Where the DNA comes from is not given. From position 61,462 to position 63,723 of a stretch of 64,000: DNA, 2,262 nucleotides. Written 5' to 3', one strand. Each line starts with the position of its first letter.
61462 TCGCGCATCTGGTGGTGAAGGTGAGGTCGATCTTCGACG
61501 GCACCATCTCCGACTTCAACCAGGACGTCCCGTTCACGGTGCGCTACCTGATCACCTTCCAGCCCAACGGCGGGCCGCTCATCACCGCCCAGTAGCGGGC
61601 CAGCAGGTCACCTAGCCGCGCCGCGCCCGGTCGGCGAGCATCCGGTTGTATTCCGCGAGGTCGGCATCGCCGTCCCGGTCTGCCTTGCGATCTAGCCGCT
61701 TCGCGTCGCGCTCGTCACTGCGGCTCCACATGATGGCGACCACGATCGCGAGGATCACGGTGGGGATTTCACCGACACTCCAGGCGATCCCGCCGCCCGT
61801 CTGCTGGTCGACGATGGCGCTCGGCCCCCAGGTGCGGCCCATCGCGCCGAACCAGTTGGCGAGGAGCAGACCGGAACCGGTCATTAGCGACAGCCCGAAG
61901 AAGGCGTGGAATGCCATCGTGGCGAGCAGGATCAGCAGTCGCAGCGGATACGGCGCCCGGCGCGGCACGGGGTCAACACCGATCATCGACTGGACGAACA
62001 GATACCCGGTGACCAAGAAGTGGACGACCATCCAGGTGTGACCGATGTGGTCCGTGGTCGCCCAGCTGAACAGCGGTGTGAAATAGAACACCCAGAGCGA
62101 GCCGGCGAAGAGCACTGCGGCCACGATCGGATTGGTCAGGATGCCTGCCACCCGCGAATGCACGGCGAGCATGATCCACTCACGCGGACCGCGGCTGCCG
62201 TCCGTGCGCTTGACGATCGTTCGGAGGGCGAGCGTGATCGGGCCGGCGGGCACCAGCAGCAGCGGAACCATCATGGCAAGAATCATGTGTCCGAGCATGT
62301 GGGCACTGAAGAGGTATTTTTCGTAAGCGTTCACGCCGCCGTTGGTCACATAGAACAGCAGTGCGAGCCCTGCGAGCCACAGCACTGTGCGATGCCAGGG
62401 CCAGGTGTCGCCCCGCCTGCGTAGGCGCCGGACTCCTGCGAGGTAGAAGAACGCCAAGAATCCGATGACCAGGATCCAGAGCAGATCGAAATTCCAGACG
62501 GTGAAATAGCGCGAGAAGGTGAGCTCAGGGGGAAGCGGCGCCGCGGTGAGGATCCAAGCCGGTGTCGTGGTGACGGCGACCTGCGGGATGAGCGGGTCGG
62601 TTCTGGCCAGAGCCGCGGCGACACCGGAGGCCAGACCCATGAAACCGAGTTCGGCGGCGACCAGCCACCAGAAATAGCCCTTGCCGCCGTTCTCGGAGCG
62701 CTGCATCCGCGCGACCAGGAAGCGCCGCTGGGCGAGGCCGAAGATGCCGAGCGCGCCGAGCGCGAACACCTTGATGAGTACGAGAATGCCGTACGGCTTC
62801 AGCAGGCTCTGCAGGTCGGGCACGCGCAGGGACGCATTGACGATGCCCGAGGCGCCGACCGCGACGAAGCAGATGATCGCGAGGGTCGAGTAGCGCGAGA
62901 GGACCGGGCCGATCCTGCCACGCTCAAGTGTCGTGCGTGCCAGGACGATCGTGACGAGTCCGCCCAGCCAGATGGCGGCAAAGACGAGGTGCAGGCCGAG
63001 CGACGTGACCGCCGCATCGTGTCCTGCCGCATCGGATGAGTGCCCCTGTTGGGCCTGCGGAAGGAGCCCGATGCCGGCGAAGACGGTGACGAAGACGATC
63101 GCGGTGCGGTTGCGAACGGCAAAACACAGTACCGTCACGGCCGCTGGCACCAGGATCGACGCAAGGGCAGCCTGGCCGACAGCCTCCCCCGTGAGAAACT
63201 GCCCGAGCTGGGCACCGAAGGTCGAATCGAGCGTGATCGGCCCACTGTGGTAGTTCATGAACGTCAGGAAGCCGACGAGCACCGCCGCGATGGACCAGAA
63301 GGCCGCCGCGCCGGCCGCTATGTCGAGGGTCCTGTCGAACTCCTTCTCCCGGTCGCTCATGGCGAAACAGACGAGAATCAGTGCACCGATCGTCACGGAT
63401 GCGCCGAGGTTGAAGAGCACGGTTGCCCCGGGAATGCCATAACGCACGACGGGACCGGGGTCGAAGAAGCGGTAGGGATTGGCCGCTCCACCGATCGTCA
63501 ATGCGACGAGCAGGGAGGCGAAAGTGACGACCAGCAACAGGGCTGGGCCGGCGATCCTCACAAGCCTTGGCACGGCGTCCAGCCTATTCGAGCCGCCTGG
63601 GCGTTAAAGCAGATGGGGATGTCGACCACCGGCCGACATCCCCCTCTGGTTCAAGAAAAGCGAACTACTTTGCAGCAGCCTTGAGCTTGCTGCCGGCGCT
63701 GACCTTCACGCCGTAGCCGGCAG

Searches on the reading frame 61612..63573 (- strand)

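Call 92: search_protein_families(library=pfam, proteins=[window:61612-63573:-], max_evalue=0.00001)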
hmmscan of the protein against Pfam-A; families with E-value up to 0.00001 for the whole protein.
window:61612-63573:- (653 aa): 2 families
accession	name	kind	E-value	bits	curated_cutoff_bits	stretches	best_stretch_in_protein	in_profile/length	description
PF09678.15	Caa3_CtaG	-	2.6e-83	279.5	27.7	1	376-619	2-237/237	Cytochrome c oxidase caa3 assembly factor (Caa3_CtaG)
PF05425.18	CopD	-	9.1e-18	65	32.1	1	224-322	3-105/105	Copper resistance protein D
